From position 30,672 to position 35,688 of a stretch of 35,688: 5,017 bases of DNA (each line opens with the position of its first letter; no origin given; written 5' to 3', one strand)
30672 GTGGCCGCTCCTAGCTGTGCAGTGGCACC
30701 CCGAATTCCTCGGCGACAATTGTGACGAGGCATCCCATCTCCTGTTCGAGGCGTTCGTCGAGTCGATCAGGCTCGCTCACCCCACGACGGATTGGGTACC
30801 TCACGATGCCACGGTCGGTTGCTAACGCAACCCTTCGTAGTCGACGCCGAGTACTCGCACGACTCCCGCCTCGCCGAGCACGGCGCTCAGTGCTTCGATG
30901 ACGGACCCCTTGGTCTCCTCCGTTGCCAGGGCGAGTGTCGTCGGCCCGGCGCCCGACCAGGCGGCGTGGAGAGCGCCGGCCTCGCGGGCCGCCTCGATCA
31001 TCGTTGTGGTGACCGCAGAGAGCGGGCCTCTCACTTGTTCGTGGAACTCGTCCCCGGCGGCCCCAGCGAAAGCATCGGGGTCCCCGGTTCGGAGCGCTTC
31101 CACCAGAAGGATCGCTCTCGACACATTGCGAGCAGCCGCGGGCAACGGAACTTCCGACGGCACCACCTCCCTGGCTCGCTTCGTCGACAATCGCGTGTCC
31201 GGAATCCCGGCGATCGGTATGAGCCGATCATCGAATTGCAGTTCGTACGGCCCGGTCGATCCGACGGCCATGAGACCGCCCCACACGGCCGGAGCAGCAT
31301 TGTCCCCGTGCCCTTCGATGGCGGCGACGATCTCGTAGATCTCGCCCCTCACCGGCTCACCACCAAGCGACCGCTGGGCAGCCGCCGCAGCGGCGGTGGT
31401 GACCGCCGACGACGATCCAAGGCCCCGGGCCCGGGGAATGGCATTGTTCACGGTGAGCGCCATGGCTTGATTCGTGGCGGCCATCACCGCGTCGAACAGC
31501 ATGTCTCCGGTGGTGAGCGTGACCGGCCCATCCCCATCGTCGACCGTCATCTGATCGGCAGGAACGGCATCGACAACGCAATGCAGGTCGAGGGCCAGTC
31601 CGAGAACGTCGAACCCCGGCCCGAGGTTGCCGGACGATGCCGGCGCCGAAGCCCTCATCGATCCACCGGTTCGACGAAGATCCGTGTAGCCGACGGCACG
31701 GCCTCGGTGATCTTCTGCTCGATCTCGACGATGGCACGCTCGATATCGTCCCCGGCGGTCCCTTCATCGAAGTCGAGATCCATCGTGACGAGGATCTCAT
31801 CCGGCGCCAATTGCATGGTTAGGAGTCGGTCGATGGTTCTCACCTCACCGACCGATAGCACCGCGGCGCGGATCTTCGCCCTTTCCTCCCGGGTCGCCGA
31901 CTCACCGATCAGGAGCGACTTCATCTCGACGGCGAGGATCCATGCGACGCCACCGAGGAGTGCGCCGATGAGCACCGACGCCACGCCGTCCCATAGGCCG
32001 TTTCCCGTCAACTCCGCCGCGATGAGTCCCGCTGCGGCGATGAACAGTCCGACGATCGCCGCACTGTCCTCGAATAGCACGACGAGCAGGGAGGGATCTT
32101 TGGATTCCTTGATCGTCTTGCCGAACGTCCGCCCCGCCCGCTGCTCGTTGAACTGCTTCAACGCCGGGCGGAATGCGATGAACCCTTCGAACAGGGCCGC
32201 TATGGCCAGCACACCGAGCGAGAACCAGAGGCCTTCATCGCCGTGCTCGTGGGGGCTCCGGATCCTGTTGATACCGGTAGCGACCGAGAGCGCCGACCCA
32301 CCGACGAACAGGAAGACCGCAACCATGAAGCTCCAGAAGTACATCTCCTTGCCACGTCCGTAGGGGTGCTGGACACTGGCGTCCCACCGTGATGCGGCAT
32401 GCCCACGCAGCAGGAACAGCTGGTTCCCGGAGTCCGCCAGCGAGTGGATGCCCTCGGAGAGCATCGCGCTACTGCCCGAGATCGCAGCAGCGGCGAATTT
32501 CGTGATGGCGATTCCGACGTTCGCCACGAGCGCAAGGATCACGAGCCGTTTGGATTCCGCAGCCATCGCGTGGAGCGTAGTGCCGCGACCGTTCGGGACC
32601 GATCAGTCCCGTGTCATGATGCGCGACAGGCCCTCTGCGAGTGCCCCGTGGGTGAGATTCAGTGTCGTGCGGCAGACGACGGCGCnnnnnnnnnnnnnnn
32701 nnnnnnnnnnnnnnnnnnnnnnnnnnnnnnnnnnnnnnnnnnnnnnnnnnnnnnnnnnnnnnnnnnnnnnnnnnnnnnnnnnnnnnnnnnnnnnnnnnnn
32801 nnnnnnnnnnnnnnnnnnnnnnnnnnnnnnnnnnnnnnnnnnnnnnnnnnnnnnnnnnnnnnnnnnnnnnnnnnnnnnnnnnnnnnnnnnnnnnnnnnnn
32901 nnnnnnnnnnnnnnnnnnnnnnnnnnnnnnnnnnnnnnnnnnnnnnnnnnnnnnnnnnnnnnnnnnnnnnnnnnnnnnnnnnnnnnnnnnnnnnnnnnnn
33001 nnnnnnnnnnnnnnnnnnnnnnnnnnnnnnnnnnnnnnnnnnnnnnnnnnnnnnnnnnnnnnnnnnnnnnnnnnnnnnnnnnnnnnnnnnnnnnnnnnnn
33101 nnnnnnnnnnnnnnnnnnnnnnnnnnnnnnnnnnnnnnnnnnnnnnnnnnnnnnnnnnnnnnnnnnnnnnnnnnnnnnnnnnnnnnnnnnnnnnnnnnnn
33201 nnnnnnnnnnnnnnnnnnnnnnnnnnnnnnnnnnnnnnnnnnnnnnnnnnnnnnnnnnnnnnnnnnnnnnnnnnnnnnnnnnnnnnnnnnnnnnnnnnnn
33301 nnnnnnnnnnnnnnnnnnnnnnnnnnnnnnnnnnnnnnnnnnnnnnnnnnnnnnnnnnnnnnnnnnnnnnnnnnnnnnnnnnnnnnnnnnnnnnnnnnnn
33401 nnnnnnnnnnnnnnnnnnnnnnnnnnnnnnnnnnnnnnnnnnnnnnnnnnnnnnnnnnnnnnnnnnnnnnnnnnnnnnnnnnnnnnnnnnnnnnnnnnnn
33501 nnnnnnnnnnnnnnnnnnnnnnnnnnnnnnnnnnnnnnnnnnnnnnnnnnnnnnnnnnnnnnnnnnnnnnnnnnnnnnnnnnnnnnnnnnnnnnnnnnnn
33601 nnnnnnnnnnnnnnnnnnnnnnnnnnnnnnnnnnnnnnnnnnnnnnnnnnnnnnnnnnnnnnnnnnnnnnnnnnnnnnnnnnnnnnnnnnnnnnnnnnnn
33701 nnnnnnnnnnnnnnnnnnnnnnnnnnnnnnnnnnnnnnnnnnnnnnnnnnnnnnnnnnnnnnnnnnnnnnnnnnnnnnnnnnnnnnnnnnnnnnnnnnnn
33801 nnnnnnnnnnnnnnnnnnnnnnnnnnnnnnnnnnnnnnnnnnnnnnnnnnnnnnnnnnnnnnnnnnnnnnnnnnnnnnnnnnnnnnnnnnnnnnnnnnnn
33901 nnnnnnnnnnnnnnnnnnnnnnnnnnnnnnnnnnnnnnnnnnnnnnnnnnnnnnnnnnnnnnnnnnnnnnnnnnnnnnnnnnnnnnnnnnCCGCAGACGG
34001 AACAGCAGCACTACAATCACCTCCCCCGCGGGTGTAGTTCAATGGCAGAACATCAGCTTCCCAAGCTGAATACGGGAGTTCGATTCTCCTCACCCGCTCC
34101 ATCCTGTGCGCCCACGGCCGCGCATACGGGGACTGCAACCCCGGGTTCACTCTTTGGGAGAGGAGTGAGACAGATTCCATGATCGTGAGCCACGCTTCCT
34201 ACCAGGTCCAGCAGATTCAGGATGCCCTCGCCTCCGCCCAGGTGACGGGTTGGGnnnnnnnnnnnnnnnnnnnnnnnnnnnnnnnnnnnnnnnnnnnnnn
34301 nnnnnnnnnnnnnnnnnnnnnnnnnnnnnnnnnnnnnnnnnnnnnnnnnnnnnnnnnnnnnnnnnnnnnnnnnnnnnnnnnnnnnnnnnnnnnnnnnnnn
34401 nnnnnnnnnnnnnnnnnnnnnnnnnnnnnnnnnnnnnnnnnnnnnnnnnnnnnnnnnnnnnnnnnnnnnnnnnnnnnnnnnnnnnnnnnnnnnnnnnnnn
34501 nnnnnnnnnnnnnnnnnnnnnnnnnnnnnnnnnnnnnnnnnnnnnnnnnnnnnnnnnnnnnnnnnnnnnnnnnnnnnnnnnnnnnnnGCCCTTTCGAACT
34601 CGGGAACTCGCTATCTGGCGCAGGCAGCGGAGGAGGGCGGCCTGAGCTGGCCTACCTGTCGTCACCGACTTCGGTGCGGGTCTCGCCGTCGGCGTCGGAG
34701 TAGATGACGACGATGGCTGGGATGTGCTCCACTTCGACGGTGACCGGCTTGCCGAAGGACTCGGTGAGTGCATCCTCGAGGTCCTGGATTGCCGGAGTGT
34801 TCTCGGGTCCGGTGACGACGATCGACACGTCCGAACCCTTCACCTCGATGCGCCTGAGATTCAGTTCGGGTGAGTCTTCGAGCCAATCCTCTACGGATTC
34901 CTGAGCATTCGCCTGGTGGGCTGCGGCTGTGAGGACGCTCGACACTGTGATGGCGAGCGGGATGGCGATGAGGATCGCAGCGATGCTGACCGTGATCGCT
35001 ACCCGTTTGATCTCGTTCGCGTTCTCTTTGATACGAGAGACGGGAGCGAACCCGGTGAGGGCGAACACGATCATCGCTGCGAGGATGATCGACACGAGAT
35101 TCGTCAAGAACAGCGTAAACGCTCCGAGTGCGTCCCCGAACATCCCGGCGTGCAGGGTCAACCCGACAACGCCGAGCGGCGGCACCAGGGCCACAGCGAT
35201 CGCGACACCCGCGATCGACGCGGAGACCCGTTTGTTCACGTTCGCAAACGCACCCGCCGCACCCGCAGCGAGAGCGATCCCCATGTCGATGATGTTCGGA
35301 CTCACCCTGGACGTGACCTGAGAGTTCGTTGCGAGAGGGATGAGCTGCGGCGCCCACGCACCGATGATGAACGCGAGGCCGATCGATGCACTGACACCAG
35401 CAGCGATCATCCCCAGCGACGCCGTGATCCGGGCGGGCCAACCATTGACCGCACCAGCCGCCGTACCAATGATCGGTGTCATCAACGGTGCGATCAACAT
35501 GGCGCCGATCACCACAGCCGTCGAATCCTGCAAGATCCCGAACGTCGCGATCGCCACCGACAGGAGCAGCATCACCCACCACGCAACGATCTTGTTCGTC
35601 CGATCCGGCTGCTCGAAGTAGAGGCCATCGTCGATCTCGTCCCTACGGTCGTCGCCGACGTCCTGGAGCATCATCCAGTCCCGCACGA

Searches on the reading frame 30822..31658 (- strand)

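Call 32: search_protein_families(library=pfam, proteins=[window:30822-31658:-], max_evalue=0.001)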
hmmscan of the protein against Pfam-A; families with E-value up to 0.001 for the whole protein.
window:30822-31658:- (278 aa): 2 families
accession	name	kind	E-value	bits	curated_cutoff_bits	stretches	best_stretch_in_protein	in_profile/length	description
PF00288.32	GHMP_kinases_N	-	6.3e-13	49.2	22.3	1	60-128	12-87/87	GHMP kinases N terminal domain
PF08544.19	GHMP_kinases_C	-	1.5e-10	41.7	21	1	185-260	1-82/85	GHMP kinases C terminal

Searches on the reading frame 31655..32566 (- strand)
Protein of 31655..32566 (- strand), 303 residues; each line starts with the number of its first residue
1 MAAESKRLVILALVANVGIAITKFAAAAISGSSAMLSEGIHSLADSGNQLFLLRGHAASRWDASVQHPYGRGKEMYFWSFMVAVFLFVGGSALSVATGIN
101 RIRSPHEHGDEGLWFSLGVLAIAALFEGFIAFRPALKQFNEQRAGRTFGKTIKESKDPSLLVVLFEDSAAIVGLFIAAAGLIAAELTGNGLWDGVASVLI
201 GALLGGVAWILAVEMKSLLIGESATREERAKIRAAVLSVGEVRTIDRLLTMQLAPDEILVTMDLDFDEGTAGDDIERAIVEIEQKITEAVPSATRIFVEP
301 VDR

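Call 32: search_protein_families(library=pfam, proteins=[window:31655-32566:-], max_evalue=0.001)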
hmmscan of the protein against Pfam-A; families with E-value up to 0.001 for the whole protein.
window:31655-32566:- (303 aa): 2 families
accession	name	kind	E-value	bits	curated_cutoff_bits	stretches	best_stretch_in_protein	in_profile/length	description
PF01545.26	Cation_efflux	-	8e-31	107.8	26.6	1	9-219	1-197/198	Cation efflux family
PF16916.11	ZT_dimer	-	6.9e-07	29.6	26.7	1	226-298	3-73/78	Dimerisation domain of Zinc Transporter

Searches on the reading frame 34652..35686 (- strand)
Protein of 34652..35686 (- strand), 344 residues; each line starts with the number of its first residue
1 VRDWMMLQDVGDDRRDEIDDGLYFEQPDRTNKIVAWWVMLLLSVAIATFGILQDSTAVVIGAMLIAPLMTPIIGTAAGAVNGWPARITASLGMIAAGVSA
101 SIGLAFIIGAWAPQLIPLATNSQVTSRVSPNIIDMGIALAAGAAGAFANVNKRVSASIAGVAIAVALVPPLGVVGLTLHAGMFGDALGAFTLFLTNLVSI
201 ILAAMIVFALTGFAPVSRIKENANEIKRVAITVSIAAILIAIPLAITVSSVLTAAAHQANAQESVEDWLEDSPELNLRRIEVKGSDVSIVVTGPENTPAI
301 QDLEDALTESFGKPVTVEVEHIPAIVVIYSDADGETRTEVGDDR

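Call 59: search_protein_families(library=pfam, proteins=[window:34652-35686:-], max_evalue=0.001)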
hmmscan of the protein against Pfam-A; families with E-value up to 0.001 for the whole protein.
window:34652-35686:- (344 aa): 1 family
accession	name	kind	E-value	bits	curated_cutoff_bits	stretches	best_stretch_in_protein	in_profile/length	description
PF04087.19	DUF389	-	3.4e-33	115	23.9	1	63-202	1-137/137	Domain of unknown function (DUF389)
